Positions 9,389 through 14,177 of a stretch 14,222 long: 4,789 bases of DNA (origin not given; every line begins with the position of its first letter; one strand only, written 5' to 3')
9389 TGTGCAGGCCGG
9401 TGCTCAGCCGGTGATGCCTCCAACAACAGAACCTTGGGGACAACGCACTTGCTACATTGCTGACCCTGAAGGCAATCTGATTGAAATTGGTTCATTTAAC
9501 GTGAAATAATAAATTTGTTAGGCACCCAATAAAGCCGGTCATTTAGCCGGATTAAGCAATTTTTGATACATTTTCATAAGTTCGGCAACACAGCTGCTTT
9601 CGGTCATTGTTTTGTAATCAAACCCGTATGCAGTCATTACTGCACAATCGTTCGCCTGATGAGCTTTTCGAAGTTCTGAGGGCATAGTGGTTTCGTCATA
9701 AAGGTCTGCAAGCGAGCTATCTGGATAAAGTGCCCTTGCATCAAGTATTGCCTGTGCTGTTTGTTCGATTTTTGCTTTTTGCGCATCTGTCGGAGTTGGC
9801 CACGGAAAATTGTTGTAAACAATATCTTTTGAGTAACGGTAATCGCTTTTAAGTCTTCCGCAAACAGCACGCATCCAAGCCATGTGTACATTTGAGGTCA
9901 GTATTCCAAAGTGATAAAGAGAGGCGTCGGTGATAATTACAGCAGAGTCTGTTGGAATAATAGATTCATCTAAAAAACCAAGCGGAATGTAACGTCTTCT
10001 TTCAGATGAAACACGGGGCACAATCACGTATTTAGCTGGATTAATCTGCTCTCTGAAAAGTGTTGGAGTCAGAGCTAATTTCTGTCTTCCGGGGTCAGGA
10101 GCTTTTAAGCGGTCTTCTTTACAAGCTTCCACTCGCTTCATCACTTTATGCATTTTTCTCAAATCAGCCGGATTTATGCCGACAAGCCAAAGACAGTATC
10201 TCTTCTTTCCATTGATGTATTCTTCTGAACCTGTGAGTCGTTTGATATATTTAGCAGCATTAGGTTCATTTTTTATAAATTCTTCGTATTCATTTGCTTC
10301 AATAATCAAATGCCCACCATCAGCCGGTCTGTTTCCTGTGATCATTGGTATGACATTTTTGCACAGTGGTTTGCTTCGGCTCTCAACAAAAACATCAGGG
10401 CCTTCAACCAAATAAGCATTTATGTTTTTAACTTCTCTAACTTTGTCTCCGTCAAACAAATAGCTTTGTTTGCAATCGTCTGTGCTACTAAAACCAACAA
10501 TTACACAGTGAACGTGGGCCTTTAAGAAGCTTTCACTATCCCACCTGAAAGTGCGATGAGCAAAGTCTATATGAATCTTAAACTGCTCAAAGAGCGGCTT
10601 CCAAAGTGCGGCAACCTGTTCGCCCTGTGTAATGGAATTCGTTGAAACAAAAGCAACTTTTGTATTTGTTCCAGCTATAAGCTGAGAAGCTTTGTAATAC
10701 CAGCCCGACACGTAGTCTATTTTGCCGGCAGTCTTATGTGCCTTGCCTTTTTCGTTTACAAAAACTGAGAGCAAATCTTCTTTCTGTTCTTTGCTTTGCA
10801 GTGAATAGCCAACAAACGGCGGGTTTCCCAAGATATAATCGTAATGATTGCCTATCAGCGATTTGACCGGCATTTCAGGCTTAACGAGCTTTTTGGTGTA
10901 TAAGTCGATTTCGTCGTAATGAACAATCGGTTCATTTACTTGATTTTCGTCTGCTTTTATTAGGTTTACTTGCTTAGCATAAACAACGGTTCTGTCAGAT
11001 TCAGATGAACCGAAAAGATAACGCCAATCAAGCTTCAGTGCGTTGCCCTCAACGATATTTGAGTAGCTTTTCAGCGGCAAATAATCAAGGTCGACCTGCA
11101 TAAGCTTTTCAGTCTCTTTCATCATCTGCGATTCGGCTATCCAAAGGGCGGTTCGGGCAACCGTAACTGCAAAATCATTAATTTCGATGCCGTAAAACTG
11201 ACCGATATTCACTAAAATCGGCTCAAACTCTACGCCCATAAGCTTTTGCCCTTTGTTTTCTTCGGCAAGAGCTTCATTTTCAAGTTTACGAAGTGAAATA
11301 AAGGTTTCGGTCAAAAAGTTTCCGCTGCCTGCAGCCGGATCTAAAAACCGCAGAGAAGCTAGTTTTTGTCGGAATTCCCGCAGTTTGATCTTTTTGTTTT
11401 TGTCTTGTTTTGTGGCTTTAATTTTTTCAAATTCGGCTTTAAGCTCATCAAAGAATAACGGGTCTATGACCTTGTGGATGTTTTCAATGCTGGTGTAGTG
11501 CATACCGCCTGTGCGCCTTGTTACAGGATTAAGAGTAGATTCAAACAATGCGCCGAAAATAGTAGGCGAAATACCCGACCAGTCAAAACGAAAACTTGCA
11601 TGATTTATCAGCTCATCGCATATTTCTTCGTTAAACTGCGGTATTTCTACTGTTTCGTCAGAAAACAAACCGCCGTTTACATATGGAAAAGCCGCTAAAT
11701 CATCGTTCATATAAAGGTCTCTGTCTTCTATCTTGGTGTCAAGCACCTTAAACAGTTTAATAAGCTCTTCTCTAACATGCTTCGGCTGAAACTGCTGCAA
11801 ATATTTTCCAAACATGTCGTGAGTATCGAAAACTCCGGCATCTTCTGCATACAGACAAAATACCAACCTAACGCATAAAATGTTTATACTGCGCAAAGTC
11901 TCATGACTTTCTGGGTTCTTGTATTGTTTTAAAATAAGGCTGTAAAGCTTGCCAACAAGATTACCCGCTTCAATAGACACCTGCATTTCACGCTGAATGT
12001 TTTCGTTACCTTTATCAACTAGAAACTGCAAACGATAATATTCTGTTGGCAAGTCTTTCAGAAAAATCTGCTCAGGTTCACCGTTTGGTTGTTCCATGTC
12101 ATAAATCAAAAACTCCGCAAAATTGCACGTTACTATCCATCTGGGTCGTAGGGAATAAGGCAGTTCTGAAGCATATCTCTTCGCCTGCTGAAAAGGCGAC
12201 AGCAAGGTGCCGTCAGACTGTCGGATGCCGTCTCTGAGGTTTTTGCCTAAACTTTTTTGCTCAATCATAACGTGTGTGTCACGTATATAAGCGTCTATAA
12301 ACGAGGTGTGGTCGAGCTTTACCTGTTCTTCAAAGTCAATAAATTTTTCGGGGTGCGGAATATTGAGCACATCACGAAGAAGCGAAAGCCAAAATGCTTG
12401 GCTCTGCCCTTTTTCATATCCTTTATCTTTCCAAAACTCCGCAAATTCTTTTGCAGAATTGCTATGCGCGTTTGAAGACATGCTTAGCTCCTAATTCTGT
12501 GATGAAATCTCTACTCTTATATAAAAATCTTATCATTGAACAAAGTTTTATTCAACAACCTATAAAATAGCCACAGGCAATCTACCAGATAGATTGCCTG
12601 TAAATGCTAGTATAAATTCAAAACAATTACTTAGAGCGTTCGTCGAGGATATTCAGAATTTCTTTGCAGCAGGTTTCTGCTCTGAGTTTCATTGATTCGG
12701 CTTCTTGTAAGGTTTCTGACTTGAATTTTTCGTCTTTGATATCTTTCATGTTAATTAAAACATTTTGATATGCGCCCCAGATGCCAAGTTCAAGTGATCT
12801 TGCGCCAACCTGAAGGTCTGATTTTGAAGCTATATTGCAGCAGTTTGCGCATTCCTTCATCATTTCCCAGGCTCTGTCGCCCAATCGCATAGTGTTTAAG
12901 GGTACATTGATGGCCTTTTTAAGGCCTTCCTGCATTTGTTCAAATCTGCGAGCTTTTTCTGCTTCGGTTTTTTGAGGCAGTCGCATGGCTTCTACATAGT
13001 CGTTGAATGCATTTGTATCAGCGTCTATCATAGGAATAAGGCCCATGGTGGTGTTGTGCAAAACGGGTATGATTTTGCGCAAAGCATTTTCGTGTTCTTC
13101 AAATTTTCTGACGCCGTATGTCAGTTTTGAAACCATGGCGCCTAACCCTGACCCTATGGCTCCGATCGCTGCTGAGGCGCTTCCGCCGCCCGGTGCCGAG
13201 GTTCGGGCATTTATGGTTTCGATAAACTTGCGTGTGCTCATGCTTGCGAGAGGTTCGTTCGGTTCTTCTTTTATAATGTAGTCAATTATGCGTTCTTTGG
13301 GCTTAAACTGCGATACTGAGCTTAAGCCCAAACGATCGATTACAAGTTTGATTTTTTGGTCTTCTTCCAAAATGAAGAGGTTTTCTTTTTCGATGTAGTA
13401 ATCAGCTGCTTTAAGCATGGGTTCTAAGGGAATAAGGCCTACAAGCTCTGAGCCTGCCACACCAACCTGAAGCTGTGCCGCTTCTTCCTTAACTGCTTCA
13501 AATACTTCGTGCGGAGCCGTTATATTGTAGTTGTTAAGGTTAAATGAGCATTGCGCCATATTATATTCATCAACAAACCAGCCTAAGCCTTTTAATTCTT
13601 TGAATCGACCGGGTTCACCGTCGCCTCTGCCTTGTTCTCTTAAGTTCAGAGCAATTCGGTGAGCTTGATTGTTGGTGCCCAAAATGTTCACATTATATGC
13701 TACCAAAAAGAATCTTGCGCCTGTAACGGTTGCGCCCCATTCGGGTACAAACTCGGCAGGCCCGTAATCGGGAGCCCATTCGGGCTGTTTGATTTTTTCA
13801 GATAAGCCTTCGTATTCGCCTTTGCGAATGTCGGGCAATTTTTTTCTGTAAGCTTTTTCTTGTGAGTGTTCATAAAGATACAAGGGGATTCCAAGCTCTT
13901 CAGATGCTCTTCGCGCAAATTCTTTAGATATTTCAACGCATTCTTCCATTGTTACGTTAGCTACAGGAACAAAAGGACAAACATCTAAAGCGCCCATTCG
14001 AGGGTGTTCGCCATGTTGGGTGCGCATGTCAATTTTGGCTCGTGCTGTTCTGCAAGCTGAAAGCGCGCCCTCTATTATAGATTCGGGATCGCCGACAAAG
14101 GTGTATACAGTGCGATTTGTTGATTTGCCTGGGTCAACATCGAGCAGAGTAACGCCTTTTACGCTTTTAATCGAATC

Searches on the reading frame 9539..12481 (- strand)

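Call 23: search_protein_families(library=pfam, proteins=[window:9539-12481:-], max_evalue=0.01)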
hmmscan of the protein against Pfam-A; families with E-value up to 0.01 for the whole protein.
window:9539-12481:- (980 aa): 7 families
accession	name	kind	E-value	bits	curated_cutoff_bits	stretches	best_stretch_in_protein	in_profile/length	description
PF20473.4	MmeI_Mtase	-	5.8e-83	278.5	27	1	360-676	4-258/259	MmeI, DNA-methyltransferase domain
PF20466.3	MmeI_TRD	-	1.6e-75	253.5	27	1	694-896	2-206/207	MmeI, target recognition domain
PF20464.3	MmeI_N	-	2.1e-37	129.6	27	1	9-186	2-181/181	MmeI, N-terminal domain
PF20467.3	MmeI_C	-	3.8e-23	81.9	27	1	899-975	3-78/83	MmeI, C-terminal domain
PF20465.4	MmeI_hel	-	1.1e-20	74.6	27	1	198-273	2-75/75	MmeI, helicase spacer domain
PF07669.17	Eco57I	-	3.4e-10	40.7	25.3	1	428-637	2-160/171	Eco57I restriction-modification methylase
PF01170.24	UPF0020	-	0.00026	21.2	22.3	0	378-473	31-122/197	RMKL-like, methyltransferase domain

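Call 37: search_protein_families(library=padloc, proteins=[window:9539-12481:-], max_evalue=0.001)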
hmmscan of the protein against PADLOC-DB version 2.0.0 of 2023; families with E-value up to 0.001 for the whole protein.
window:9539-12481:- (980 aa): 23 families
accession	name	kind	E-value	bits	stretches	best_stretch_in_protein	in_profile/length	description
PDLC03598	REase_MTase_IIG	-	0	1139.5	1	2-978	4-910/912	Type IIG restriction enzyme-methyltransferase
PDLC03599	REase_MTase_IIG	-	3.8e-89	297.8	3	8-486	6-467/959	Type IIG restriction enzyme-methyltransferase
PDLC03627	REase_MTase_IIG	-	4e-86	287.8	1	10-916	4-943/1136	Type IIG restriction enzyme-methyltransferase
PDLC02643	DrmMI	-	2e-36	123.3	1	546-955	868-1274/1347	DrmMI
PDLC02646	DrmMI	-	1.8e-16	57.5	1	546-956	282-705/792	DrmMI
PDLC04134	mad2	-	1.3e-13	48.7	1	52-571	31-371/492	mads_2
PDLC02644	DrmMI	-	2.8e-13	46.7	1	826-955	686-823/988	DrmMI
PDLC03612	REase_MTase_IIG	-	1e-09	35.1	1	329-393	459-526/1247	Type IIG restriction enzyme-methyltransferase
PDLC02640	DrmMI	-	4e-09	32.7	1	605-954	546-910/1015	DrmMI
PDLC02639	DrmMI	-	1.7e-08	31.3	0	546-653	582-684/803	DrmMI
PDLC02638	DrmMI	-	1e-07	28.5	0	544-603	869-925/935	DrmMI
PDLC03630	REase_MTase_IIG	-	2.8e-07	26.7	1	371-459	401-479/1100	Type IIG restriction enzyme-methyltransferase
PDLC02529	PglX|PglXI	-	8.1e-07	25.1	1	374-557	226-368/1189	PglX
PDLC02521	PglX|PglXI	-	1.4e-06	24.6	1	356-578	288-524/1174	PglX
PDLC03580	REase_II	-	6.1e-06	22.3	1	369-457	410-488/1112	Type II restriction enzyme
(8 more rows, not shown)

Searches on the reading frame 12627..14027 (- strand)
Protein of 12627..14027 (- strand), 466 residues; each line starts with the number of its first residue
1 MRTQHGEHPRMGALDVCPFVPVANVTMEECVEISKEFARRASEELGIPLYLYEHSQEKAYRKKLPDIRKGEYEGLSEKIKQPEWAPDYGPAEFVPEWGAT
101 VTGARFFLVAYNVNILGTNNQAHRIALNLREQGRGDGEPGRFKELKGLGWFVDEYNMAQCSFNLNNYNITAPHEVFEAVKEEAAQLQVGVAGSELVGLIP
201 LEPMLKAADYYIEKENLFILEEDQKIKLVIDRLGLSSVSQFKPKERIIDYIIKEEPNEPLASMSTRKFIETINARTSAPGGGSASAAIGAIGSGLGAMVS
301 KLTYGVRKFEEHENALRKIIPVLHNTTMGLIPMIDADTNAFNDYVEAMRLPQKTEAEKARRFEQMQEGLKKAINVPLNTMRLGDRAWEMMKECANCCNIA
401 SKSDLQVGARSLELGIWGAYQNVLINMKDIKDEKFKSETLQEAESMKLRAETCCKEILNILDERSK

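Call 6: search_protein_families(library=pfam, proteins=[window:12627-14027:-], max_evalue=0.01)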
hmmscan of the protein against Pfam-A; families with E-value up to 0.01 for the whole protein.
window:12627-14027:- (466 aa): 3 families
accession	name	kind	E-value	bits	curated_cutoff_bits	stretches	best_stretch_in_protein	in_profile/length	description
PF02971.19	FTCD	-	1.9e-61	206.7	24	1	107-250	1-145/145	Formiminotransferase domain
PF04961.17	FTCD_C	-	3.6e-61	206.5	24.5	1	265-444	2-181/182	Formiminotransferase-cyclodeaminase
PF07837.17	FTCD_N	-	1.4e-43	149.1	27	1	1-105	72-176/176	Formiminotransferase domain, N-terminal subdomain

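Call 7: search_protein_families(library=ncbifam, proteins=[window:12627-14027:-], max_evalue=0.01)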
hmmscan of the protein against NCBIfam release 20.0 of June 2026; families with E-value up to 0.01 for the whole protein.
window:12627-14027:- (466 aa): 2 families
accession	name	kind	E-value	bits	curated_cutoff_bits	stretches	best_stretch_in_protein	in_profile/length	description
TIGR02024.1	FtcD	equivalog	5e-88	294.9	221.25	1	1-220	75-286/298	glutamate formimidoyltransferase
NF045657.1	MthfCyhylaseFchA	equivalog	8e-38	130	275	1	264-462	6-204/207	methenyltetrahydrofolate cyclohydrolase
